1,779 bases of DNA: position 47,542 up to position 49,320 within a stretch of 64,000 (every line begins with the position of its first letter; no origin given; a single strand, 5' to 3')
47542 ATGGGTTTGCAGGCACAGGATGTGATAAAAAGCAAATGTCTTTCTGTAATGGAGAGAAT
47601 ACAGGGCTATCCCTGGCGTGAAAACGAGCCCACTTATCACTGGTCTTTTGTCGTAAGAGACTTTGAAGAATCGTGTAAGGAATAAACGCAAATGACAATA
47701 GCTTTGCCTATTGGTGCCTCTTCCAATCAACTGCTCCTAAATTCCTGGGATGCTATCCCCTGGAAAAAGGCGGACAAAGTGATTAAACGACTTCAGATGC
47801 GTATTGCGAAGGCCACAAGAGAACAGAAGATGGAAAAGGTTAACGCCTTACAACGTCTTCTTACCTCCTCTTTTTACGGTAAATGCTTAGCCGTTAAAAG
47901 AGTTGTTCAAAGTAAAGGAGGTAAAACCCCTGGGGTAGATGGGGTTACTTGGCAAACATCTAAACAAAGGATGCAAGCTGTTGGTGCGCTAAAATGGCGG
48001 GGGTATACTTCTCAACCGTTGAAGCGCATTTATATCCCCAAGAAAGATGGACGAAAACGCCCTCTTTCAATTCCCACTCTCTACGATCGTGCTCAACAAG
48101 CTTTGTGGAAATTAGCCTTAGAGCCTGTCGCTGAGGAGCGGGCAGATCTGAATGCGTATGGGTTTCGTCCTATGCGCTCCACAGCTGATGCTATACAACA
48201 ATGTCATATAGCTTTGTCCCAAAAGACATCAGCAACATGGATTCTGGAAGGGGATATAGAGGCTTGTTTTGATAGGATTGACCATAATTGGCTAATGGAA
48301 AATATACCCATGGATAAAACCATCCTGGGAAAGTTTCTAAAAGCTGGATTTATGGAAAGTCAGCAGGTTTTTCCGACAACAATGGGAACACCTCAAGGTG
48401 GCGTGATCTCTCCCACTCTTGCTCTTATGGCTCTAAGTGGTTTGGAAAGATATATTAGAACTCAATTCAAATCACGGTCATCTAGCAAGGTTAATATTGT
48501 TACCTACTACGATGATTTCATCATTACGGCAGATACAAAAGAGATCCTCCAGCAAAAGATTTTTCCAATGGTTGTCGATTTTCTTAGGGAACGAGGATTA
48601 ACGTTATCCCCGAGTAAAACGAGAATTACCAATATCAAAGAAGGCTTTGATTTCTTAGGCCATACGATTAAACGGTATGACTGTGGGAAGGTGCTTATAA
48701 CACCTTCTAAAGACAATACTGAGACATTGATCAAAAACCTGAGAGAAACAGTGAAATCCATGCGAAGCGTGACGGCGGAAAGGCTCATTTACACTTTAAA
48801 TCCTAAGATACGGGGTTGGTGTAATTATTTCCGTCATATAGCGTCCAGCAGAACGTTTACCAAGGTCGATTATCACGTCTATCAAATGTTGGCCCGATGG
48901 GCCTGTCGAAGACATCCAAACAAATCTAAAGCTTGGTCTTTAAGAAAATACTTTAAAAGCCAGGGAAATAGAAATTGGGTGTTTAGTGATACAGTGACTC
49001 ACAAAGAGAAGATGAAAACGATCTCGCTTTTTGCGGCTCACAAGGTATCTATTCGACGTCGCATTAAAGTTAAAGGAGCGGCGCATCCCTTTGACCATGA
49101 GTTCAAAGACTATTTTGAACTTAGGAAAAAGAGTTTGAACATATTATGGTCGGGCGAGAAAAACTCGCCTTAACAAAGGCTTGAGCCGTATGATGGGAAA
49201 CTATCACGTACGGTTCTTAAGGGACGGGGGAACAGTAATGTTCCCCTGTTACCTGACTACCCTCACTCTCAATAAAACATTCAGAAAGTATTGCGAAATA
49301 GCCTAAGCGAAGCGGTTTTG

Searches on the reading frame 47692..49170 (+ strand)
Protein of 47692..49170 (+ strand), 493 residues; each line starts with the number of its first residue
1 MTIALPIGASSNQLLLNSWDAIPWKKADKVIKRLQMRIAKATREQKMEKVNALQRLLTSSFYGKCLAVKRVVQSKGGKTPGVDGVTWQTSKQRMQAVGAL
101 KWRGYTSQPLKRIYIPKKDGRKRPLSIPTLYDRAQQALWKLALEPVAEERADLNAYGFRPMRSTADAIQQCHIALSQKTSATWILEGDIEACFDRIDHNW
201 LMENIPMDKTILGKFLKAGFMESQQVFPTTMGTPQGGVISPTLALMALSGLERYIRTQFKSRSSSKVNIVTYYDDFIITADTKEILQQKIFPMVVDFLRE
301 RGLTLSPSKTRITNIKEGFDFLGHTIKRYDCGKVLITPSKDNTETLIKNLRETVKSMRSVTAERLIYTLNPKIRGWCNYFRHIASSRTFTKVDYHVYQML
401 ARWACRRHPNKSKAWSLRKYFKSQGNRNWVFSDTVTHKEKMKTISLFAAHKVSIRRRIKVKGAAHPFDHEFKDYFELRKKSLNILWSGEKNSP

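Call 5: search_protein_families(library=pfam, proteins=[window:47692-49170:+], max_evalue=0.01)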
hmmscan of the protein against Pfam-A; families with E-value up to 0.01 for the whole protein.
window:47692-49170:+ (493 aa): 3 families
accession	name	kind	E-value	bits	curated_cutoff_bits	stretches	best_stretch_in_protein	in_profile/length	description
PF00078.32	RVT_1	-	3.4e-42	144.9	29.6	1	115-326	1-205/205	Reverse transcriptase (RNA-dependent DNA polymerase)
PF13655.11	RVT_N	-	1.8e-30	105.5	28.1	1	19-100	1-83/83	N-terminal domain of reverse transcriptase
PF08388.16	GIIM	-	1e-23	83.5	23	1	346-421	4-80/80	Group II intron, maturase-specific domain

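Call 56: find_related_loci(query=window:47692-49170:+, collection=metagenome_contigs, flank=4000)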
Query window:47692-49170:+ (493 aa) in metagenome_contigs; peptide patterns used: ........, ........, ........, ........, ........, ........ (x = any residue, [..] = any of these).
96 stretches matched a pattern, but none encodes a relative of the query by tblastn (E <= 1e-3).
